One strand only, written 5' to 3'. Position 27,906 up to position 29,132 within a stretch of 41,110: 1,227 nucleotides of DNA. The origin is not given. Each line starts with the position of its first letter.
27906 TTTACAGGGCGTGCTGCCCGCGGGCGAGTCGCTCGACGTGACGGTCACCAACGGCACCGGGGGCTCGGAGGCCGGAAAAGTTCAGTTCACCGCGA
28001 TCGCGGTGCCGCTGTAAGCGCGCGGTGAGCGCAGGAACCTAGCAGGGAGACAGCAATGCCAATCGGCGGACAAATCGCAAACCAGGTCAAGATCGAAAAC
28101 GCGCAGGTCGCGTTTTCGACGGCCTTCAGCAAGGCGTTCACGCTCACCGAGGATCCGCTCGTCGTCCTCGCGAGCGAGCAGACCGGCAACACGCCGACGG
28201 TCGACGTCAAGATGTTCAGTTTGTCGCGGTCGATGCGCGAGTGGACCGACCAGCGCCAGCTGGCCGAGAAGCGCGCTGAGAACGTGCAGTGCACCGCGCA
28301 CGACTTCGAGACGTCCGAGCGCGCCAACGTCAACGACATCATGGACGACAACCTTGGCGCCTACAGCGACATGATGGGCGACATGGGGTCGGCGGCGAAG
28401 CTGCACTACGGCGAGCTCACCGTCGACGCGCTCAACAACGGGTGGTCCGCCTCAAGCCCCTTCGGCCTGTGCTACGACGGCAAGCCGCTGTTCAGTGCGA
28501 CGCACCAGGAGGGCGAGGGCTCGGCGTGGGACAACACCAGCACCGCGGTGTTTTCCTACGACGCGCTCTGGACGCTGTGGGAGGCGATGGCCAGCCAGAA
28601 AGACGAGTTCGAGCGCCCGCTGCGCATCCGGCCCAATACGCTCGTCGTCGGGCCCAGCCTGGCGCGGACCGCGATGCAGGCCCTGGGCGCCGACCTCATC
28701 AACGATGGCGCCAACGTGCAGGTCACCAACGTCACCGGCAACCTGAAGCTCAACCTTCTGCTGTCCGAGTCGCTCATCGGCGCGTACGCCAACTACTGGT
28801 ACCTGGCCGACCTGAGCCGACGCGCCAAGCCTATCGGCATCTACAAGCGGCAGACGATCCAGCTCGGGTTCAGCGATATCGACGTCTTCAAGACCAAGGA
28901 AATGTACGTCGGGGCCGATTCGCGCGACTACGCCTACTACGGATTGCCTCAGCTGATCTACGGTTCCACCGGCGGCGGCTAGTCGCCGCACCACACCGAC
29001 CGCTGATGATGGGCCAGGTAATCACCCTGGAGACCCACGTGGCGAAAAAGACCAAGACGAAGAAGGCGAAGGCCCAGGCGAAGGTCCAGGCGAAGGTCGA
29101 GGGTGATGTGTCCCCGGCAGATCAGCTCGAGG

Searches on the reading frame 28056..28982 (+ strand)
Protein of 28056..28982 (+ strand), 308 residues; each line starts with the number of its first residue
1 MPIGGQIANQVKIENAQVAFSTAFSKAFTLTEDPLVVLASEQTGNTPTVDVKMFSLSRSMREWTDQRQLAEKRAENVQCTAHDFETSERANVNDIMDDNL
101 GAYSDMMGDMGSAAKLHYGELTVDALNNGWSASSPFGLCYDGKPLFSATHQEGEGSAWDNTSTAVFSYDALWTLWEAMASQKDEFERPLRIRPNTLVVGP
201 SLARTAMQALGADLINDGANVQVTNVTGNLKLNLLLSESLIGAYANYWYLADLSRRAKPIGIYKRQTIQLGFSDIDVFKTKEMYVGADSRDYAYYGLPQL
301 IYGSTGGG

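Call 30: search_dna_similar(query=window:28056-28982:+, collection=phages, mode=protein, max_rows=15)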
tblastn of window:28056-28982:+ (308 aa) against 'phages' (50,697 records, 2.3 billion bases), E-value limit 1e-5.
Records with a match: 190; places in all: 190; records where one place covers at least 80% of the query: 100.
Best place of each record, by identity: <60% 190.
By first word of the organism name: Pseudomonas 145; Bacteriophage 11; Escherichia 6; Salinibacter 5; Yersinia 5; Faecalibacterium 2; Myxococcus 2; Pseudoalteromonas 2; Haemophilus 2; Shigella 2; and 8 more.
By host as written in the record: Pseudomonas aeruginosa 52; - 41; Pseudomonas aeruginosa PA14 32; Salinibacter ruber M8 4; Yersinia pestis EV76-CN 4; Escherichia coli 3; Faecalibacterium prausnitzii 2; Pseudomonas aeruginosa Ps33 2; and 42 more.
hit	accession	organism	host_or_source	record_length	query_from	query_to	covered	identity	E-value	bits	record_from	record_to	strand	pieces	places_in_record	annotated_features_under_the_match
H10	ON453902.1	Clostridium phage Villandry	Enterocloster clostridioformis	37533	7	306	97%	30.3%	4e-25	110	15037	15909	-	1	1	major head subunit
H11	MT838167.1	Bacteriophage sp.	human fecal samples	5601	7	306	97%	30.2%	3e-24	108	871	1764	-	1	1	record has no annotation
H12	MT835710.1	Bacteriophage sp.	human fecal samples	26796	7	306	97%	29.8%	1e-23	106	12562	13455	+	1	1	record has no annotation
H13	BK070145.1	Bacteriophage sp.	Helicobacter enhydrae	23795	13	306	95%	30.2%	6e-27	116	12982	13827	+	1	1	head protein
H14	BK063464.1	Mushuvirus mushu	Oscillospiraceae sp. ER4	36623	19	306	94%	30.5%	1e-25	112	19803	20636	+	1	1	major head protein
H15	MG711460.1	Faecalibacterium phage FP_Mushu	Faecalibacterium prausnitzii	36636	19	306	94%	30.5%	1e-25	112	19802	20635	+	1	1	major capsid protein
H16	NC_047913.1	Faecalibacterium phage FP_Mushu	Faecalibacterium prausnitzii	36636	19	306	94%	30.5%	1e-25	112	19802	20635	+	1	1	major head protein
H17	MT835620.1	Bacteriophage sp.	human fecal samples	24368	19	306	94%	30.5%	1e-25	112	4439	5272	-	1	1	record has no annotation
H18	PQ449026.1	Pseudomonas phage HKPH_J3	Pseudomonas aeruginosa PAO1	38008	4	302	97%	28.9%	9e-19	92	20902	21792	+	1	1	major head protein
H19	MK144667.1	Pseudomonas phage Spike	Pseudomonas aeruginosa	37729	4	302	97%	28.9%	1e-18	92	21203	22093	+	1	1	major head subunit protein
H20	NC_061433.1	Pseudomonas phage Spike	Pseudomonas aeruginosa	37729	4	302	97%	28.9%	1e-18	92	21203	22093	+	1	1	major head protein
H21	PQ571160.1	Pseudomonas phage Cline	Pseudomonas aeruginosa PA14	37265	4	302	97%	28.9%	1e-18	92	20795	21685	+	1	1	major head protein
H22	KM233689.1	Pseudomonas phage H70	Pseudomonas aeruginosa Ps33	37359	4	302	97%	28.9%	2e-18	92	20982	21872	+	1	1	major head subunit protein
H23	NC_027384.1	Pseudomonas phage H70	Pseudomonas aeruginosa Ps33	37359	4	302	97%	28.9%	2e-18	92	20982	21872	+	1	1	major head protein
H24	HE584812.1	Pseudomonas phage LPB1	hospital sewage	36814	4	302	97%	28.9%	2e-18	92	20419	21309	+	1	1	putative major head subunit protein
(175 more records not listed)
